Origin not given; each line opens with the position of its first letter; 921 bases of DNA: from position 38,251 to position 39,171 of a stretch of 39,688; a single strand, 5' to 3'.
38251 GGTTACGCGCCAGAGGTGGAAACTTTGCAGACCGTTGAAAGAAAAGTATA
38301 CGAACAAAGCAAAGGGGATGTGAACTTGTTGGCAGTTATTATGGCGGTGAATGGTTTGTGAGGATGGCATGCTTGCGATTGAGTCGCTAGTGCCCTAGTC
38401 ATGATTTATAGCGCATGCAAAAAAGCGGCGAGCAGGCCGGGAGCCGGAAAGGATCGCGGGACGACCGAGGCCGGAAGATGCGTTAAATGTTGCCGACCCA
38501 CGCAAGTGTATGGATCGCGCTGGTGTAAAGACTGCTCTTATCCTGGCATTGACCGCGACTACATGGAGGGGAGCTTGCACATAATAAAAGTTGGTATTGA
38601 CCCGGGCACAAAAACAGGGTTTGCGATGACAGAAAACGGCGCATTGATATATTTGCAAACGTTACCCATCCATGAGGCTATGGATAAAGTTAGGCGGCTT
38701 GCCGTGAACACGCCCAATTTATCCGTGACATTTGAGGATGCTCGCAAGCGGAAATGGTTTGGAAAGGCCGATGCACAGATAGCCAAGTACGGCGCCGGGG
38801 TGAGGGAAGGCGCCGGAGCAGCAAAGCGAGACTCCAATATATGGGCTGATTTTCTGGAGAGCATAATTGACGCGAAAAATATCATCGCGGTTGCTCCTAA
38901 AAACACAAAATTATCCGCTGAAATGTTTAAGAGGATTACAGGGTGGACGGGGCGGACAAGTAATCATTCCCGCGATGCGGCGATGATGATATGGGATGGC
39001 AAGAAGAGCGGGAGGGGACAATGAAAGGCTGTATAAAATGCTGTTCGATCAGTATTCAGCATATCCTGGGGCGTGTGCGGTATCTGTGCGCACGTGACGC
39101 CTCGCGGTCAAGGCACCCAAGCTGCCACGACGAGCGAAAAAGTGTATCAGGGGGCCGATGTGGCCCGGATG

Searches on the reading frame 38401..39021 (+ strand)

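Call 52: search_protein_families(library=pfam, proteins=[window:38401-39021:+], max_evalue=0.01)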
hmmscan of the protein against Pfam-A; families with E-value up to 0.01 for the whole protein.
window:38401-39021:+ (207 aa): 1 family
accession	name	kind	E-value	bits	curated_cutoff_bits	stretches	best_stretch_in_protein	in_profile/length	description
PF04312.18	DUF460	-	0.0026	17.9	28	0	60-86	30-57/135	Protein of unknown function (DUF460)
